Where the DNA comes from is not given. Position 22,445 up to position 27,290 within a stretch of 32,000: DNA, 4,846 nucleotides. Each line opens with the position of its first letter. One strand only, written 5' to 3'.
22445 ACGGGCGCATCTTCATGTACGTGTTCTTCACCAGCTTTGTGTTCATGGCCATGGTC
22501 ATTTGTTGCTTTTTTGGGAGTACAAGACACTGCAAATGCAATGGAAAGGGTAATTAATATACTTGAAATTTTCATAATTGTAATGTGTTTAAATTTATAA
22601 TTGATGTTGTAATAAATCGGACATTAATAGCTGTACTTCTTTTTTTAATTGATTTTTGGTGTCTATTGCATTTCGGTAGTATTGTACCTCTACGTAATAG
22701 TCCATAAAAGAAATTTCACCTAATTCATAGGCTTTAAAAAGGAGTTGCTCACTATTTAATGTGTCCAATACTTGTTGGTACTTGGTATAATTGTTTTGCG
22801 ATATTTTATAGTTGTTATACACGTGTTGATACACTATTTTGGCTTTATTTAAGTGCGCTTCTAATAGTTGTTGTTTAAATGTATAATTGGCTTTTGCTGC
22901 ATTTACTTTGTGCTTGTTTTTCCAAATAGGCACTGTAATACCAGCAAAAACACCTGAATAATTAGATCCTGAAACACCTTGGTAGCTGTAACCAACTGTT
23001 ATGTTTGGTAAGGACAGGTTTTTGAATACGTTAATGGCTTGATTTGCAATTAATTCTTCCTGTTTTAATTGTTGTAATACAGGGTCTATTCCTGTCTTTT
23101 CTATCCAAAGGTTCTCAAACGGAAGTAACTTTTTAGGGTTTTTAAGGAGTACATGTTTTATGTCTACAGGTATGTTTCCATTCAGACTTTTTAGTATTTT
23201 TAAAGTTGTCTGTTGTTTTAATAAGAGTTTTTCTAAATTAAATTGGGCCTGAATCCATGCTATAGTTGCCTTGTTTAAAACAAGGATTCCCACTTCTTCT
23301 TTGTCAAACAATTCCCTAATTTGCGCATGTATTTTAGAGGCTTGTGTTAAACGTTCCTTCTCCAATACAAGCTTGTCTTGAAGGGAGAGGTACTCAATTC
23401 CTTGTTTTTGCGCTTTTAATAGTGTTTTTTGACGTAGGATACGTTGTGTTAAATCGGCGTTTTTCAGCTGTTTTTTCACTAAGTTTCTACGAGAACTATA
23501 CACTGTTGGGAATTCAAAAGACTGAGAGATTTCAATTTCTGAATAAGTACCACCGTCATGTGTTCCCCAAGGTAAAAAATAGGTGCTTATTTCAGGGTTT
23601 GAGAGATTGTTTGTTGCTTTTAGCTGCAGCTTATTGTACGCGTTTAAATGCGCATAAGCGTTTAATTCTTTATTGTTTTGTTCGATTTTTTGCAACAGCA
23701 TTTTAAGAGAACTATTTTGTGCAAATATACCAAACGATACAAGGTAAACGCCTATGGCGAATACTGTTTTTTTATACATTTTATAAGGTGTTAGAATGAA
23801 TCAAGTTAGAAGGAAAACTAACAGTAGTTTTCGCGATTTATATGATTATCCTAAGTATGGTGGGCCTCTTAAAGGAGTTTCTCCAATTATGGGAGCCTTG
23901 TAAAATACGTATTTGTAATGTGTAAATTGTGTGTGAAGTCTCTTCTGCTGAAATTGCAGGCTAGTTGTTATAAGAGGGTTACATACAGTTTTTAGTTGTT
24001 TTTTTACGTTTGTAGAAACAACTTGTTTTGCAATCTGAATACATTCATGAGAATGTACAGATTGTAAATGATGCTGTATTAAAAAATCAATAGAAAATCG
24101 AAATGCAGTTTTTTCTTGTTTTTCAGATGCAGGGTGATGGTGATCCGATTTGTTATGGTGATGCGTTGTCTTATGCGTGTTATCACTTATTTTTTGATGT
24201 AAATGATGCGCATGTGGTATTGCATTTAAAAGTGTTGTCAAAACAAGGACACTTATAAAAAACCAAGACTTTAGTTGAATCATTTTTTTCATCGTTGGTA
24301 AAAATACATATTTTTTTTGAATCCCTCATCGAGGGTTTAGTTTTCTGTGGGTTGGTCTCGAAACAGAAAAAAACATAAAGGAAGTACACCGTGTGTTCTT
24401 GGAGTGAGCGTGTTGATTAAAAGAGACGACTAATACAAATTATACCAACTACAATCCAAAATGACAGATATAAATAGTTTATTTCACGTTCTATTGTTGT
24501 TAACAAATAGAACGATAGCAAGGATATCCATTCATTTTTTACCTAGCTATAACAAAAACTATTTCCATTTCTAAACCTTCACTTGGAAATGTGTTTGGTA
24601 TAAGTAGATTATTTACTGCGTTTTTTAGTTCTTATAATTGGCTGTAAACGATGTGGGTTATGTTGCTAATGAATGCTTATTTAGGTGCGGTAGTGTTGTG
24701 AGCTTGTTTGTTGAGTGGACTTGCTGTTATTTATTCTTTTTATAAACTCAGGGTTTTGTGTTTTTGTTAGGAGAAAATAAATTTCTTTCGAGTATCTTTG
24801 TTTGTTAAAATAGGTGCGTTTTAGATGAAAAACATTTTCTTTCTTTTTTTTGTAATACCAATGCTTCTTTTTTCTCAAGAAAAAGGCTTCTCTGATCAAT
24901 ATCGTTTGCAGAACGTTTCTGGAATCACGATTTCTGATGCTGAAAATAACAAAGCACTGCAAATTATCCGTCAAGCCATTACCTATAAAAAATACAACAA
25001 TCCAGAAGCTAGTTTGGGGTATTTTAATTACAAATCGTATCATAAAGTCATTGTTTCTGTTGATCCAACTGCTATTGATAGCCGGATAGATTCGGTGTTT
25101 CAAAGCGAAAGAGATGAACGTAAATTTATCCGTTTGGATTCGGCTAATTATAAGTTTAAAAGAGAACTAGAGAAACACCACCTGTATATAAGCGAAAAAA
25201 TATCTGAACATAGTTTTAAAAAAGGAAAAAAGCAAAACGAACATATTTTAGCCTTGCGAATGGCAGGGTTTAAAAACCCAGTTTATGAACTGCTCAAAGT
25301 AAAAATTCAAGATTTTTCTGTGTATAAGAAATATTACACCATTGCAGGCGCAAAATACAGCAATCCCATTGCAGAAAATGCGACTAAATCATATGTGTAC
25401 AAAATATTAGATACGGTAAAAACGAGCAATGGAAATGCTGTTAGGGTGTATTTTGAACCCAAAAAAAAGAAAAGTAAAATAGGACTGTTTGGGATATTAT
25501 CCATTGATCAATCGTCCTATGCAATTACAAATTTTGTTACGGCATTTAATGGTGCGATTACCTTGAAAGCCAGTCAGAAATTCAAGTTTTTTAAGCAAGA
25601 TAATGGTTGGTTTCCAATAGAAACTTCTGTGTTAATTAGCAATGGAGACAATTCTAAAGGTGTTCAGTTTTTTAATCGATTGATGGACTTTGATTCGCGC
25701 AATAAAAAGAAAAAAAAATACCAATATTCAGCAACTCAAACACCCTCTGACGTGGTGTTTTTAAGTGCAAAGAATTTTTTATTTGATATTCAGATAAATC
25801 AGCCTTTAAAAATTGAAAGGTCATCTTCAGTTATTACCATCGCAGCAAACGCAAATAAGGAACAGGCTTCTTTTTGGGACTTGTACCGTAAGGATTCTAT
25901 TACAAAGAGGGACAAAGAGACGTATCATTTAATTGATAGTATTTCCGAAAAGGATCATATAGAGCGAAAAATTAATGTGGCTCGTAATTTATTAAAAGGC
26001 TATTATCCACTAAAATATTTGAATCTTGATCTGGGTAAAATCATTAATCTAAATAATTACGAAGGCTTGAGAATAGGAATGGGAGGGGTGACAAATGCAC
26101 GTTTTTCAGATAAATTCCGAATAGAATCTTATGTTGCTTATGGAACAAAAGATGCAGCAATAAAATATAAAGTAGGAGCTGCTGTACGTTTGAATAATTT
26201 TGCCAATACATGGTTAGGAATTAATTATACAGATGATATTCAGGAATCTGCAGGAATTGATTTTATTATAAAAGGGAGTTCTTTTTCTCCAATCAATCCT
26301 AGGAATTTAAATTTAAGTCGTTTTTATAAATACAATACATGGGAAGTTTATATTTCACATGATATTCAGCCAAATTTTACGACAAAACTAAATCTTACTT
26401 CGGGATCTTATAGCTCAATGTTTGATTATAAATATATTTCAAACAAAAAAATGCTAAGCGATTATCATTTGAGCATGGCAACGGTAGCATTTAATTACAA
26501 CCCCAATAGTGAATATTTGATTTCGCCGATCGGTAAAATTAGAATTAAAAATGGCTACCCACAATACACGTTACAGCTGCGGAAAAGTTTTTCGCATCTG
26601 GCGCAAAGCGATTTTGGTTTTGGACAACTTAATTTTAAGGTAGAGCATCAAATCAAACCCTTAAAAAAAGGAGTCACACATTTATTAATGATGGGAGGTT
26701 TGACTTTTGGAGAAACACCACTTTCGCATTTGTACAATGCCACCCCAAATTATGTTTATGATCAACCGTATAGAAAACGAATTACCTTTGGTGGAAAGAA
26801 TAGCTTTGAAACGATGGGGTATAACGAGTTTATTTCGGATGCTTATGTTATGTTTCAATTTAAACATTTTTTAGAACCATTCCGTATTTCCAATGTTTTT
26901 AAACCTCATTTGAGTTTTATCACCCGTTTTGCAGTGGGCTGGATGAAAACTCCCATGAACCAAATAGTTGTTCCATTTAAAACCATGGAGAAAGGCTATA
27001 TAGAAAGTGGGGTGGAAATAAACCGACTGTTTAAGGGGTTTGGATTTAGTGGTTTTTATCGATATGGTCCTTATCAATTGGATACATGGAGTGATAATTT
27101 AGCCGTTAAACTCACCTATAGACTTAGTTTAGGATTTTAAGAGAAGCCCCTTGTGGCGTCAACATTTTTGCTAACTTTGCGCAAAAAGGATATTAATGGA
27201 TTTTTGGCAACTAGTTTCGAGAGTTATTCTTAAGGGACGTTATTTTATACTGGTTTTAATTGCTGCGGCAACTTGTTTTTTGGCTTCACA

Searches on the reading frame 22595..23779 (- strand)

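Call 6: search_protein_families(library=pfam, proteins=[window:22595-23779:-], max_evalue=0.00001)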
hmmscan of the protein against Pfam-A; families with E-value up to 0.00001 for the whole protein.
window:22595-23779:- (394 aa): 1 family
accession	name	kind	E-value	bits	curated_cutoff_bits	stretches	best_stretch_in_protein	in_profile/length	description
PF02321.23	OEP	-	7.9e-20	71.9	22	2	233-384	13-177/187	Outer membrane efflux protein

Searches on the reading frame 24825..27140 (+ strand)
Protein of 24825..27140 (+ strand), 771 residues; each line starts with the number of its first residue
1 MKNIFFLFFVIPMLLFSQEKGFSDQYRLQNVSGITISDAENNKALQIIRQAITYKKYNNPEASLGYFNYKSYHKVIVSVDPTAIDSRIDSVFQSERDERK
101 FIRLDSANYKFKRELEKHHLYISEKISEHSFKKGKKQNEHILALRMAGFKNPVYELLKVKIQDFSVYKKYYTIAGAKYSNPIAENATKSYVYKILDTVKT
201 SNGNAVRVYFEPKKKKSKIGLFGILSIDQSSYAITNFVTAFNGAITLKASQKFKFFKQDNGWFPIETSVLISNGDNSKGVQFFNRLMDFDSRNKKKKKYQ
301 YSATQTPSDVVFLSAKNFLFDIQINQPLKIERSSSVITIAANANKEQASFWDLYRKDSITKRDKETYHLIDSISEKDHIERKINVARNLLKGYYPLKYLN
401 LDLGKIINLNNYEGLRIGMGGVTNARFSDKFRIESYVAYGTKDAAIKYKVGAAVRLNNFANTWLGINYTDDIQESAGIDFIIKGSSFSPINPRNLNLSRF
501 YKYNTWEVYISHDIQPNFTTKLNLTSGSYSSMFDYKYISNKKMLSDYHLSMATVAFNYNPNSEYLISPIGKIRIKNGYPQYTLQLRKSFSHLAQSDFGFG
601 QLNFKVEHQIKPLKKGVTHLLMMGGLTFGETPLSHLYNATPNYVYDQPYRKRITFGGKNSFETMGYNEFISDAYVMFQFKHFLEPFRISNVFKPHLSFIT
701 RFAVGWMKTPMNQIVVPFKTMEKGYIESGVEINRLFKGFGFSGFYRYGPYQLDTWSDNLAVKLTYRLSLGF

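Call 65: search_protein_families(library=pfam, proteins=[window:24825-27140:+], max_evalue=0.00001)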
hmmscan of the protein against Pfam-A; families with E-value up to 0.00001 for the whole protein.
window:24825-27140:+ (771 aa): 1 family
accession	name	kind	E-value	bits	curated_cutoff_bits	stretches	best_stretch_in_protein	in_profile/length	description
PF18939.6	DUF5686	-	1.3e-31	110.2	39.2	1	47-625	1-574/669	Family of unknown function (DUF5686)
